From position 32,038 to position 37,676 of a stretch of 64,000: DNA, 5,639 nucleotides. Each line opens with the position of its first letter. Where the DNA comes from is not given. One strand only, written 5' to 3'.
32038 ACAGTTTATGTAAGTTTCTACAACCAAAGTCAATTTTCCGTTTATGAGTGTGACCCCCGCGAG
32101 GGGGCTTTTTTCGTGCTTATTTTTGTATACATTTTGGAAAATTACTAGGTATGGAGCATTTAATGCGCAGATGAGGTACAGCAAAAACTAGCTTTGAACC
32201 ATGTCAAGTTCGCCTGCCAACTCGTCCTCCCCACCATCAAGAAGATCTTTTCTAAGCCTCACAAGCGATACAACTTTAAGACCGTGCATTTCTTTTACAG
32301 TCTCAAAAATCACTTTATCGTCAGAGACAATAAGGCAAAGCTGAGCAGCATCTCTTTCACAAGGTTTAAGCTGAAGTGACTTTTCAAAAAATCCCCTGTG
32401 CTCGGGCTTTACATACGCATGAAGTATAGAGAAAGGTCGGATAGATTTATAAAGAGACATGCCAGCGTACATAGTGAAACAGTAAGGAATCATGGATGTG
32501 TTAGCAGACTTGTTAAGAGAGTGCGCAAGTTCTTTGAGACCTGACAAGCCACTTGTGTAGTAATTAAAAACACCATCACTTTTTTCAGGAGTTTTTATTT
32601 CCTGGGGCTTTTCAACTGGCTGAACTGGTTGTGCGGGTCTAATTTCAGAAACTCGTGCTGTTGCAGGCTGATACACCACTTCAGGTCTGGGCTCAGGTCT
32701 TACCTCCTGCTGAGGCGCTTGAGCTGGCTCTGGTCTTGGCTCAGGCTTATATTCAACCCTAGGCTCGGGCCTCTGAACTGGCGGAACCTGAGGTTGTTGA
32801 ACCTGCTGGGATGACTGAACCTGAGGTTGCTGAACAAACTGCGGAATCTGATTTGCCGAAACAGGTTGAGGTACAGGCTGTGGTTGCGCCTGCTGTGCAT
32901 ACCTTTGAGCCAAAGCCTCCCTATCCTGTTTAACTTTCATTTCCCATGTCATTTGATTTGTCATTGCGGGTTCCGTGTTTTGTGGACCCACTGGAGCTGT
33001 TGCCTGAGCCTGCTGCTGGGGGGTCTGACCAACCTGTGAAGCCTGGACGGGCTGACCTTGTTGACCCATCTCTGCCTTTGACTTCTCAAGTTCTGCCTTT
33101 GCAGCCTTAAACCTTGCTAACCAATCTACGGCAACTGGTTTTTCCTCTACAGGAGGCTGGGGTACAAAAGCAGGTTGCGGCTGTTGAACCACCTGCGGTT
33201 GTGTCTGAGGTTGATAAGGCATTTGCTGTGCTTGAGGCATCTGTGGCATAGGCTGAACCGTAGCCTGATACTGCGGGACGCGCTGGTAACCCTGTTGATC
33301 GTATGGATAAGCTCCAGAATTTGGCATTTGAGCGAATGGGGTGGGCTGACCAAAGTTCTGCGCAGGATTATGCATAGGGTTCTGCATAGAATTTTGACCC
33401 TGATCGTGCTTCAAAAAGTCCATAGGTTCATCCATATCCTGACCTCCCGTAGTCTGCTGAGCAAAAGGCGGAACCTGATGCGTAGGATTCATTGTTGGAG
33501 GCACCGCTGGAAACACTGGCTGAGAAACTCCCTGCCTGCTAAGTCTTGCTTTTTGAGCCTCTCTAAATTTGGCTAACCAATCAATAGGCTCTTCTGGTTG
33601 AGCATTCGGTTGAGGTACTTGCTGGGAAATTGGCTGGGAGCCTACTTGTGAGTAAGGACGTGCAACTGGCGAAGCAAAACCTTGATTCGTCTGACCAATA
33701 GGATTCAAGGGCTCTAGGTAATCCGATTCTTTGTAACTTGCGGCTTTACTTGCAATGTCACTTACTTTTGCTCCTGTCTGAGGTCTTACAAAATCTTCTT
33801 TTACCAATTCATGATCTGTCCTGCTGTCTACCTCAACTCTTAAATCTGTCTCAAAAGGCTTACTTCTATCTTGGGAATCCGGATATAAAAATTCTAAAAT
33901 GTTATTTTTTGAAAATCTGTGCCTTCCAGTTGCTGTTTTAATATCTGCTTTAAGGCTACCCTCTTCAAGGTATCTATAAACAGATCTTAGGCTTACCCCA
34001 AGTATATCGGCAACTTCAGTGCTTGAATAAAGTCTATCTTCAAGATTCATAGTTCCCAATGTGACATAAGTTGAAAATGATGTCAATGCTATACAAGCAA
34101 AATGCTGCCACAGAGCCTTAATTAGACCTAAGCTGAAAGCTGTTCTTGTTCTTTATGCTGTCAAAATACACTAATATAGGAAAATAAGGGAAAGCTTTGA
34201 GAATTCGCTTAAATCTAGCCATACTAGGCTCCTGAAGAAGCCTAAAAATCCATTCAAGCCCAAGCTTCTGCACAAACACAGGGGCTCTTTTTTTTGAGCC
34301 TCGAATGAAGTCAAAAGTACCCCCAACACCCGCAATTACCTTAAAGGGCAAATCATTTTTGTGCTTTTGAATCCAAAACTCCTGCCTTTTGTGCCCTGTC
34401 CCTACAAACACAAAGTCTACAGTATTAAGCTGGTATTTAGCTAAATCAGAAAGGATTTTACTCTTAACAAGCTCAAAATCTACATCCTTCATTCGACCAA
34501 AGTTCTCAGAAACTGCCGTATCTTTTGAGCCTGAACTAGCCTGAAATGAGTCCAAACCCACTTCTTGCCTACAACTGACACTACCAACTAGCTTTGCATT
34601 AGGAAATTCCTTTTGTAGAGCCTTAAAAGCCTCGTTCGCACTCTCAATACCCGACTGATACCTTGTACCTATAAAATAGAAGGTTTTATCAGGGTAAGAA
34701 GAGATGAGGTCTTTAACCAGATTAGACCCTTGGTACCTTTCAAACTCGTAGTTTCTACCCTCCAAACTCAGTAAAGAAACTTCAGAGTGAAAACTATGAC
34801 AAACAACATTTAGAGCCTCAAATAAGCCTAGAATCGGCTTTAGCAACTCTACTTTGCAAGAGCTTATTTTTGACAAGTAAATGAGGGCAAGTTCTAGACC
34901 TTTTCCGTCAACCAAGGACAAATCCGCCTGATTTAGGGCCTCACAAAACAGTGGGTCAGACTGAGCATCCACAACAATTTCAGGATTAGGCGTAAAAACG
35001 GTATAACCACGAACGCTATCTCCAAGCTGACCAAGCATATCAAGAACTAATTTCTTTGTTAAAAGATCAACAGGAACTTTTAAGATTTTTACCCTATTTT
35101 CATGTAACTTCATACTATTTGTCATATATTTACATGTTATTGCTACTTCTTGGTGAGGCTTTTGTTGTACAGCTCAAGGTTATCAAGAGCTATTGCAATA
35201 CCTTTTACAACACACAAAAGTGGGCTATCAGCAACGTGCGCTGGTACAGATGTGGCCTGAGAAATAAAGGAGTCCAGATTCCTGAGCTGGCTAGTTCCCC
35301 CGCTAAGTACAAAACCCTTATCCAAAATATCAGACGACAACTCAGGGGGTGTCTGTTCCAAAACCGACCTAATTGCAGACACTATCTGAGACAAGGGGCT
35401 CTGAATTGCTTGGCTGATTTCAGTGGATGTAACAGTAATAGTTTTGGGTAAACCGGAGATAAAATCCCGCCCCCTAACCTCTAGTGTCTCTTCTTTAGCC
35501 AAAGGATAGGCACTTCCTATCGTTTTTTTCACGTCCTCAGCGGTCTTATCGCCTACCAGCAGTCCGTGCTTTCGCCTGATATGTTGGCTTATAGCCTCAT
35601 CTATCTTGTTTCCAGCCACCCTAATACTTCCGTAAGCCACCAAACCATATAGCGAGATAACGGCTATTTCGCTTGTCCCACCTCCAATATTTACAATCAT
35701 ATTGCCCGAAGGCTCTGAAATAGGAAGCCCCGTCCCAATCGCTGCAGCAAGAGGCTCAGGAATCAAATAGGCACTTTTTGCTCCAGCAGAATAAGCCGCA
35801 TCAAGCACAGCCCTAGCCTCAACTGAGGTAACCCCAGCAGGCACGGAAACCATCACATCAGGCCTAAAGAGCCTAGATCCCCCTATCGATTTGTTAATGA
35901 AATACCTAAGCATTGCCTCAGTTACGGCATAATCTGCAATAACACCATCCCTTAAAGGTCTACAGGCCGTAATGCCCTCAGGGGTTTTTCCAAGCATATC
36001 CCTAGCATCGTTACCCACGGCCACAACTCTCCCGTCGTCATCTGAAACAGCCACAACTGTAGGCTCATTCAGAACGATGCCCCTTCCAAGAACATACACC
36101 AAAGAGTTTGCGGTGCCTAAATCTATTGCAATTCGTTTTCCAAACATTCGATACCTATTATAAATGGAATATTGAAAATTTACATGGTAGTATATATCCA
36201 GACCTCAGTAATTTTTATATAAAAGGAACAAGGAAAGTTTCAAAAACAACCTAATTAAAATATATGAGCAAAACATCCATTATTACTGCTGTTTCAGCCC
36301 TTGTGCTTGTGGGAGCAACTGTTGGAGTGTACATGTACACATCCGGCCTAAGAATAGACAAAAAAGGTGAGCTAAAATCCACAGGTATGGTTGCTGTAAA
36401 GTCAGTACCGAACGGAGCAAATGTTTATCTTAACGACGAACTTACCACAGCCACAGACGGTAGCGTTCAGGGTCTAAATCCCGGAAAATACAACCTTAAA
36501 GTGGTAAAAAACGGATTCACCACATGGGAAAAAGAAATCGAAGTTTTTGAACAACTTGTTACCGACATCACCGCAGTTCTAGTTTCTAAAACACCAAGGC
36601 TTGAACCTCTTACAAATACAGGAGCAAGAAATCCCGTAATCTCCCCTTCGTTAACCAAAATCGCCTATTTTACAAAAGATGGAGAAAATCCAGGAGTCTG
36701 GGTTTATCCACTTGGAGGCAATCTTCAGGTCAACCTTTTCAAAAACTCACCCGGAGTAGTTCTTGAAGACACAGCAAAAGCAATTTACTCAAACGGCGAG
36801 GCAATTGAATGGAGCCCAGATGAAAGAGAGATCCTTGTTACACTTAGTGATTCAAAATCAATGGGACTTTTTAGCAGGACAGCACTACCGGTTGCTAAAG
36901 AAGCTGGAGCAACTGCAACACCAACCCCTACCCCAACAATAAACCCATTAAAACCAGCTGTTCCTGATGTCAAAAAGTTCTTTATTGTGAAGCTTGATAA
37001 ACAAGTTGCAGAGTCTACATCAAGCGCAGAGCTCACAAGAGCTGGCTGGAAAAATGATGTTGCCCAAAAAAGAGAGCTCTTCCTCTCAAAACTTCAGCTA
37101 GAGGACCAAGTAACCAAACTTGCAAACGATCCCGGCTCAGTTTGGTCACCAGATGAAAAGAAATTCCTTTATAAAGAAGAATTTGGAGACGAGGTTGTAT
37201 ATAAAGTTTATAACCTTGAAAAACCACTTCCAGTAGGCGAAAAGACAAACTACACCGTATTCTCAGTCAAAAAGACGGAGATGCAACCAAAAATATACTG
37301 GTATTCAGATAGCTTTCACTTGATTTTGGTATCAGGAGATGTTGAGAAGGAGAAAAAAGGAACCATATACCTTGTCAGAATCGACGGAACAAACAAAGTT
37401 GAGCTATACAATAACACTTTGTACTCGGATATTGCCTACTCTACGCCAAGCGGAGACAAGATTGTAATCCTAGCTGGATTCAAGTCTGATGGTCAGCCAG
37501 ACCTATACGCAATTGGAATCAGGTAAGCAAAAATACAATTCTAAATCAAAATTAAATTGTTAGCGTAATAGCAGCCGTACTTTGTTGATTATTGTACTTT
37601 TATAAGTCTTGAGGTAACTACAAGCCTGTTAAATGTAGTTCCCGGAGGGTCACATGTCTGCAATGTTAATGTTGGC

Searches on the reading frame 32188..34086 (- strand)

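Call 28: search_protein_families(library=pfam, proteins=[window:32188-34086:-], max_evalue=0.00001)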
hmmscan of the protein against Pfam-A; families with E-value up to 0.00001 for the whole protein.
window:32188-34086:- (632 aa): 1 family
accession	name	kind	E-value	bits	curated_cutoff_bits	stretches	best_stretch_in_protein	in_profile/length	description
PF12728.13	HTH_17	-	2.4e-08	34.6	27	1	19-67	1-47/51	Helix-turn-helix domain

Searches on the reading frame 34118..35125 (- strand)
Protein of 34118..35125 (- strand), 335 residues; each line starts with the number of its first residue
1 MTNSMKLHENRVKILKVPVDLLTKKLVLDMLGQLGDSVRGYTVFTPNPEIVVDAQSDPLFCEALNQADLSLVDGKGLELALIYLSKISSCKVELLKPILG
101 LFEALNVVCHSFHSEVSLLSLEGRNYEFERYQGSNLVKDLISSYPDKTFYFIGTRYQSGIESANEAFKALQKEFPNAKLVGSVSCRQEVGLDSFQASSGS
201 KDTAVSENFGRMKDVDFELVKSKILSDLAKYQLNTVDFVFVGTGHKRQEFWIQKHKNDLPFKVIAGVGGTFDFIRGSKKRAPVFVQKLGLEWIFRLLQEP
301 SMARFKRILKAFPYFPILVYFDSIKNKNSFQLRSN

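Call 28: search_protein_families(library=pfam, proteins=[window:34118-35125:-], max_evalue=0.00001)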
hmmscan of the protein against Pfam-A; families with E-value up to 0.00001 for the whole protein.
window:34118-35125:- (335 aa): 1 family
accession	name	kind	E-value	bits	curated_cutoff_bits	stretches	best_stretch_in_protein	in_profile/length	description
PF03808.19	Glyco_tran_WecG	-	8.5e-31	107.5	27.4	1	128-301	23-162/168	Glycosyl transferase WecG/TagA/CpsF family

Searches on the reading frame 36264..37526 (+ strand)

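Call 28: search_protein_families(library=pfam, proteins=[window:36264-37526:+], max_evalue=0.00001)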
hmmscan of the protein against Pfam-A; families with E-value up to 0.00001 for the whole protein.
window:36264-37526:+ (420 aa): 1 family
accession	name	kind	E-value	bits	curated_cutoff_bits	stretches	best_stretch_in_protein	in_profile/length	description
PF08308.17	PEGA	-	5.1e-12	46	20.8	1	41-107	2-68/71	PEGA domain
